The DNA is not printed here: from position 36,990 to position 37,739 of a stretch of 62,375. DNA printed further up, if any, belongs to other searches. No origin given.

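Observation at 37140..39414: Transcription-takeover cassette: two tandem sigma-70 paralogues plus a cyAbrB-type regulator at the 3' end of the leftward operon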

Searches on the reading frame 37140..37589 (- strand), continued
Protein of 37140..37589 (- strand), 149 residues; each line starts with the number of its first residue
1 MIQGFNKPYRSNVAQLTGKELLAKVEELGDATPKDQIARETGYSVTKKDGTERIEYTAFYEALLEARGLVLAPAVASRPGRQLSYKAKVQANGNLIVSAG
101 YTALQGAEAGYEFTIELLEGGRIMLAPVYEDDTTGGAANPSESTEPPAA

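Call 29: search_solved_structures(query=A1, max_evalue=1, show_alignments=2)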
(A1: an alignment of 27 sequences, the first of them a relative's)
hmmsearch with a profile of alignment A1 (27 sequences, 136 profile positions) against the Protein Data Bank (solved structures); distinct sequences matched with E-value up to 1: 14.
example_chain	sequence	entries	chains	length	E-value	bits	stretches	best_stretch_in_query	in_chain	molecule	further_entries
2glw_A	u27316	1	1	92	0.11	15.1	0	81-116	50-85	92aa long hypothetical protein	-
8amd_A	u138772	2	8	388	0.18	14.5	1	56-125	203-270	Protein RecA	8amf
7suk_NG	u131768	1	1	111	0.23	14.1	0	11-48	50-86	40S ribosomal protein S14-B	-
4v7h_AK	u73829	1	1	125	0.33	13.6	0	11-48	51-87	40S ribosomal protein S14(A)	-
4uer_K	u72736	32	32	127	0.33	13.6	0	11-48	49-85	US11 | 40S ribosomal protein S14-A | 40S ribosomal protein S14-B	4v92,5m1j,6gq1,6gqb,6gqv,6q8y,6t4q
5i4l_C4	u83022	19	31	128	0.34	13.6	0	11-48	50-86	40S ribosomal protein S14-B | 40S Ribosomal Protein S14 | 40S ribosomal protein S14-A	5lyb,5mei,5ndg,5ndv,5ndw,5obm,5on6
3j6x_14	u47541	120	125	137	0.4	13.3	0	11-48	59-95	40S ribosomal protein S14 | 40S ribosomal protein rpS14 (S11p) | 40S ribosomal protein S14-A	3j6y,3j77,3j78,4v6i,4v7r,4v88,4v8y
4u3m_C4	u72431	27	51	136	0.41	13.3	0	11-48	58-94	40S ribosomal protein S14-A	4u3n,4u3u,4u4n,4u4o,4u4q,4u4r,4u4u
6hhq_P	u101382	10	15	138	0.41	13.3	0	11-48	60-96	40S ribosomal protein S14-B | Small ribosomal subunit protein uS11B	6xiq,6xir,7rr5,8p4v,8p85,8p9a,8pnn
1s9c_A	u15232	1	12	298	0.59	12.8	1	74-102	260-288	Peroxisomal multifunctional enzyme type 2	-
7pzy_P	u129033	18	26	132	0.71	12.5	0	11-48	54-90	Ribosomal 40S subunit protein S14B | 40S ribosomal protein S14-A | Small ribosomal subunit protein uS11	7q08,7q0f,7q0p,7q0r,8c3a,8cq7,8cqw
2cdh_S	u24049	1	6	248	0.72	12.5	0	74-100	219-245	DEHYDRATASE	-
9axt_AR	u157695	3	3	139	0.83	12.3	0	11-48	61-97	Small ribosomal subunit protein uS11B | Small ribosomal subunit protein uS11A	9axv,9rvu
9pxj_F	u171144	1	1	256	1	12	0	84-108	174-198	Pyocin L2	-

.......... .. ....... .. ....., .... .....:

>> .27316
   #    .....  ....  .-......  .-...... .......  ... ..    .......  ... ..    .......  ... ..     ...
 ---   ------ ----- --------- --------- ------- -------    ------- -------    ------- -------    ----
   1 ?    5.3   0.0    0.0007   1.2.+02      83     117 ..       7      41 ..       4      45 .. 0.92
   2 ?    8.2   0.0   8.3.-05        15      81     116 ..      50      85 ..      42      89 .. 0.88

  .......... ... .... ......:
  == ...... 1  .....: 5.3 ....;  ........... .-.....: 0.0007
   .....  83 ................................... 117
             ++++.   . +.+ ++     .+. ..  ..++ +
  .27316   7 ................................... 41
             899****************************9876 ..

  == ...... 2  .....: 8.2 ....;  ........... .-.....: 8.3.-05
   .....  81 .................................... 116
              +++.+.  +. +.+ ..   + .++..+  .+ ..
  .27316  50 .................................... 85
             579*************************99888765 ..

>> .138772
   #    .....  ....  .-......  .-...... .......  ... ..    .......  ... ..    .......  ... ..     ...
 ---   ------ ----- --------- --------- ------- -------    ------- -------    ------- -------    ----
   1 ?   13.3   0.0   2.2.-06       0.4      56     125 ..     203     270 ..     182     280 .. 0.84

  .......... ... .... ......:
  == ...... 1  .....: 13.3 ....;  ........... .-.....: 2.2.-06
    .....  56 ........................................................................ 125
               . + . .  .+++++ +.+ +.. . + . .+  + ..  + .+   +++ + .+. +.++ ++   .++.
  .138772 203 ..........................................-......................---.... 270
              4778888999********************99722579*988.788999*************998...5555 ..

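Call 38: predict_structure(alignment_id=A2)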
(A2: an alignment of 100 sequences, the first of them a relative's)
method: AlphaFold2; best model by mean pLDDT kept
length: 149 residues; sequences in the alignment: 100
mean_pLDDT: 74.5   pTM: 0.43
mean pLDDT of the five models: 74.5, 73.2, 70.9, 65.1, 62.4
residues with pLDDT >= 90: 10; 70-90: 91; 50-70: 26; < 50: 22
segments of 3 or more residues with pLDDT < 50: 1-8, 133-144
pLDDT, mean of each block of 10 residues (from residue 1): 45 78 86 86 85 89 84 57 75 87 84 89 84 42 47
secondary structure, 60 per line:
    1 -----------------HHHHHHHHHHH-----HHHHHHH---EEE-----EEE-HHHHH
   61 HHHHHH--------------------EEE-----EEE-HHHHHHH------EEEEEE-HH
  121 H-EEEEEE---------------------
elements in order: H18-28 H34-40 E44-46 E52-54 H56-66 E87-89 E95-97 H99-105 E112-117 E123-128

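Call 41: fold_search(model_id=the predicted structure, library=pdb)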
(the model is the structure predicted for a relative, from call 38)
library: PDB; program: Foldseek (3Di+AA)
matches with E <= 10: 152; with E <= 0.001: 0
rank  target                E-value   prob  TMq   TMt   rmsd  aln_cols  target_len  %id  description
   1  3ou6_A                4.0e-01  0.05  0.10  0.07  17.5        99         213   14  DhpI-SAM complex (released 2010-10-27)
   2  3ou6_B                4.6e-01  0.05  0.10  0.07  17.6       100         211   15  DhpI-SAM complex (released 2010-10-27)
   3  2mru_MODEL_1_A        5.2e-01  0.72  0.24  0.60   4.5        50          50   22  Structure of truncated EcMazE-DNA complex (released 2015-02-04)
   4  2w1t_A                6.7e-01  0.90  0.27  0.23   3.7        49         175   10  Crystal Structure of B. subtilis SpoVT (released 2008-11-18)
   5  3ou7_C                6.7e-01  0.05  0.10  0.08  15.8        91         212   14  DhpI-SAM-HEP complex (released 2010-10-27)
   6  3ou7_A                6.7e-01  0.04  0.10  0.07  17.6       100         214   16  DhpI-SAM-HEP complex (released 2010-10-27)
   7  1ub4_C                8.2e-01  0.51  0.27  0.49  13.2        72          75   15  crystal structure of MazEF complex (released 2003-05-20)
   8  2w1t_B                8.7e-01  0.87  0.26  0.22   1.9        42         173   12  Crystal Structure of B. subtilis SpoVT (released 2008-11-18)
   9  3o27_B                8.7e-01  0.25  0.22  0.42   5.1        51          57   14  The crystal structure of C68 from the hybrid virus-plasmid pSSVx (released 2011-01-19)
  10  5lnl_F                8.7e-01  0.06  0.13  0.14  15.9       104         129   20  Crystal structure of Hsf 1608-1749 putative domain 1 (released 2017-02-15)
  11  5lnl_E                8.7e-01  0.05  0.13  0.14  16.2       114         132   21  Crystal structure of Hsf 1608-1749 putative domain 1 (released 2017-02-15)
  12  3ou7_B                9.3e-01  0.03  0.10  0.08  17.6        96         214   14  DhpI-SAM-HEP complex (released 2010-10-27)
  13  2mrn_MODEL_1_A        9.9e-01  0.35  0.24  0.48   6.8        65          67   17  Structure of truncated EcMazE (released 2015-02-04)
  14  1yfb_A                1.1e+00  0.57  0.25  0.60   4.2        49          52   14  The solution structure of the N-domain of the transcription factor abrB (released 2005-04-12)
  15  5lnl_C                1.1e+00  0.05  0.13  0.14  16.0       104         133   19  Crystal structure of Hsf 1608-1749 putative domain 1 (released 2017-02-15)
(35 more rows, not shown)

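Call 64: search_protein_families(library=pfam, proteins=[L018:89-1462:+, L018:1947-3092:+, L018:3476-4348:+, L018:4639-5988:+, L018:6375-7823:+, L018:8040-9224:+, L018:9556-10227:+, L018:10299-11321:+, L043:4374-5792:+, L043:6729-8111:+], max_evalue=0.001)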
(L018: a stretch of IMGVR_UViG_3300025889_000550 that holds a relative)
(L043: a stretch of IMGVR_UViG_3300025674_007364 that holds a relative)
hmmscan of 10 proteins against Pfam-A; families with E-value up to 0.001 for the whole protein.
L018:89-1462:+ (457 aa): 2 families
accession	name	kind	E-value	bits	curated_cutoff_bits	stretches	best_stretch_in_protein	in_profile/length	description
PF05272.17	VapE-like_dom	-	3.1e-60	203.8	25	1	169-379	12-216/217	Virulence-associated protein E-like domain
PF08707.16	PriCT_2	-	8.8e-10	39.3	22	1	1-51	24-77/77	Primase C terminal 2 (PriCT-2)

L018:1947-3092:+ (381 aa): 3 families
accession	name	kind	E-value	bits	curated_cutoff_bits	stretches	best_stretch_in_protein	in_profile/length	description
PF02768.20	DNA_pol3_beta_3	-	5e-16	59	27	1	262-377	2-120/121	DNA polymerase III beta subunit, C-terminal domain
PF00712.24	DNA_pol3_beta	-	1e-08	35.8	24.4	1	38-152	1-120/120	DNA polymerase III beta subunit, N-terminal domain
PF02767.21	DNA_pol3_beta_2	-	5.2e-06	27.2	27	1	168-259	12-116/116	DNA polymerase III beta subunit, central domain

L018:3476-4348:+ (290 aa): 0 families

L018:4639-5988:+ (449 aa): 2 families
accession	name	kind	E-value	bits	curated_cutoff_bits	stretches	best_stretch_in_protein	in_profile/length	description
PF17289.8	Terminase_6C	-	2.9e-09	37.5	22.6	1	280-429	1-152/155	Terminase RNaseH-like domain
PF03237.21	Terminase_6N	-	2.8e-07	30.8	22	1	54-261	2-212/215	Terminase large subunit, T4likevirus-type, N-terminal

L018:6375-7823:+ (482 aa): 1 family
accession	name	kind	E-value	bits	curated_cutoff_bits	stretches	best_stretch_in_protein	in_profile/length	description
PF13264.11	DUF4055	-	6.2e-31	107.9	25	1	246-381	1-139/140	Domain of unknown function (DUF4055)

L018:8040-9224:+ (394 aa): 1 family
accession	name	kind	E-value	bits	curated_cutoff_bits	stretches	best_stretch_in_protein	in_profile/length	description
PF04233.19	Phage_Mu_F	-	3.7e-13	50.6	29.6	1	197-304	18-111/112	Phage Mu protein F like protein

L018:9556-10227:+ (223 aa): 0 families

L018:10299-11321:+ (340 aa): 1 family
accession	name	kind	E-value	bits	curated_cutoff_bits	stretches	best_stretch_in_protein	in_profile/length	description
PF20036.5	Gp13-like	-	2.4e-17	63.7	26.4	1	45-325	40-304/313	Major capsid protein 13-like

L043:4374-5792:+ (472 aa): 2 families
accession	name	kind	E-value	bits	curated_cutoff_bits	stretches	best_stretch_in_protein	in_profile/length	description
PF03237.21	Terminase_6N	-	1.1e-18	68.1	22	1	86-278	2-209/215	Terminase large subunit, T4likevirus-type, N-terminal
PF17289.8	Terminase_6C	-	0.00011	22.6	22.6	1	298-431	9-134/155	Terminase RNaseH-like domain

L043:6729-8111:+ (460 aa): 1 family
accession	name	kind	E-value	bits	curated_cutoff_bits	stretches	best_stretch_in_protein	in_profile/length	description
PF13264.11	DUF4055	-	3.7e-31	108.6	25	1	253-388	1-139/140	Domain of unknown function (DUF4055)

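Call 67: search_protein_families(library=pfam, proteins=[L027:2905-3456:+, L027:4112-4489:+, L027:4687-5091:+, L027:5339-5638:+, L027:5941-6366:+, L027:6584-7342:+, L027:7704-8963:+, L027:9252-10208:+, L027:10338-10721:+, L027:11140-12318:+], max_evalue=0.01)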
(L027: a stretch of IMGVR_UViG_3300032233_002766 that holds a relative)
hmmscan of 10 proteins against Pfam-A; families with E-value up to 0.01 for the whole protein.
L027:2905-3456:+ (183 aa): 1 family
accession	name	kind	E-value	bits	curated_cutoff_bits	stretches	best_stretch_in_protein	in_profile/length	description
PF05866.16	RusA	-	5.8e-09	37.1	22.8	1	59-166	11-115/124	Endodeoxyribonuclease RusA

L027:4112-4489:+ (125 aa): 0 families

L027:4687-5091:+ (134 aa): 0 families

L027:5339-5638:+ (99 aa): 1 family
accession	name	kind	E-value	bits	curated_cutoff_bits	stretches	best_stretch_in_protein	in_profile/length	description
PF12802.13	MarR_2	-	0.0067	17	27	0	28-75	9-54/61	MarR family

L027:5941-6366:+ (141 aa): 2 families
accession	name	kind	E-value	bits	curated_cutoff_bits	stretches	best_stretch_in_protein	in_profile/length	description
PF14250.11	AbrB-like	-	1.4e-27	96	25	1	62-132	1-70/70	AbrB-like transcriptional regulator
PF04014.23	MazE_antitoxin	-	0.0078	16.6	24.7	0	112-136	19-44/48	Antidote-toxin recognition MazE, bacterial antitoxin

L027:6584-7342:+ (252 aa): 0 families

L027:7704-8963:+ (419 aa): 1 family
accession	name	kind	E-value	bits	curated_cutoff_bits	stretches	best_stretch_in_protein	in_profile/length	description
PF03837.19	RecT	-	5.6e-50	170.1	24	1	54-247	2-191/198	RecT family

L027:9252-10208:+ (318 aa): 3 families
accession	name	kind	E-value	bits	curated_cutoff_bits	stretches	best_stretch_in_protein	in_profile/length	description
PF04542.20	Sigma70_r2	-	3.8e-15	55.9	24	1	94-163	1-68/71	Sigma-70 region 2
PF04545.22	Sigma70_r4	-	3.6e-12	46.1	24.1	1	259-312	1-50/50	Sigma-70, region 4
PF00140.25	Sigma70_r1_2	-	0.00015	22.1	22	1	57-74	14-31/34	Sigma-70 factor, region 1.2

L027:10338-10721:+ (127 aa): 0 families

L027:11140-12318:+ (392 aa): 1 family
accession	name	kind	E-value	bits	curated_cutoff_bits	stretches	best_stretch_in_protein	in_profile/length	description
PF12684.13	DUF3799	-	4.9e-08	33.5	26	1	79-367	8-223/233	PDDEXK-like domain of unknown function (DUF3799)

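Call 91: fold_search(model_id=the predicted structure, library=viral)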
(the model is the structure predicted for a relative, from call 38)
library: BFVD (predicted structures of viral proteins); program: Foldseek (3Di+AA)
matches with E <= 10: 408; with E <= 0.001: 2
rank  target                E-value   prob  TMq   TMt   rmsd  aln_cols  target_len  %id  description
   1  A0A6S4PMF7            1.7e-08  1.00  0.38  0.48  14.7       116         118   23  AbrB family transcriptional regulator [uncultured phage_MedDCM-OCT-S39-C11]
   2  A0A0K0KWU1            4.2e-04  1.00  0.33  0.91   0.9        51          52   37  Uncharacterized protein [Prochlorococcus phage P-TIM68]
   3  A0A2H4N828            2.6e-02  0.99  0.27  0.56  10.4        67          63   13  (no name in the UniProt tables at hand)
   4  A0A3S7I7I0            4.7e-02  0.99  0.29  0.59   4.6        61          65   16  SpoVT-AbrB domain-containing protein [Halorubrum pleomorphic virus 9]
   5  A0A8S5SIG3            8.5e-02  0.99  0.28  0.59   2.5        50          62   24  AbrB family transcriptional regulator-like protein [Phage sp. ctqZP6]
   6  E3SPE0                9.6e-02  0.92  0.28  0.35   7.3        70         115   13  Uncharacterized protein [Prochlorococcus phage Syn1]
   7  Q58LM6                1.2e-01  0.93  0.25  0.53   5.2        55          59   16  Uncharacterized protein [Prochlorococcus phage P-SSM4]
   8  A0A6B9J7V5            1.2e-01  0.90  0.24  0.55   6.0        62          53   19  (no name in the UniProt tables at hand)
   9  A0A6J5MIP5            2.0e-01  0.84  0.27  0.48  15.0        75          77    8  Uncharacterized protein [uncultured Caudovirales phage]
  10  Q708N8                2.1e-01  0.54  0.23  0.34   9.6        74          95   19  (no name in the UniProt tables at hand)
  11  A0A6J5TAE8            2.7e-01  0.80  0.24  0.26   4.6        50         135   22  Uncharacterized protein [uncultured Caudovirales phage]
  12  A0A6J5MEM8            2.9e-01  0.82  0.25  0.58   3.3        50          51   20  Uncharacterized protein [uncultured Caudovirales phage]
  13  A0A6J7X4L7            3.3e-01  0.13  0.16  0.09  16.3       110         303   14  Uncharacterized protein [uncultured Caudovirales phage]
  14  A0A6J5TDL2            3.7e-01  0.06  0.12  0.12  17.9       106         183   19  Uncharacterized protein [uncultured Caudovirales phage]
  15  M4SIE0                4.0e-01  0.69  0.24  0.55   4.5        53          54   13  SpoVT-AbrB domain-containing protein [Synechococcus phage Syn30]
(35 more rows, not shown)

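Call 96: search_protein_families(library=padloc, proteins=[window:37140-37589:-], max_evalue=0.001)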
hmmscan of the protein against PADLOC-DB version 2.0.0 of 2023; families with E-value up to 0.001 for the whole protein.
window:37140-37589:- (149 aa): 0 families
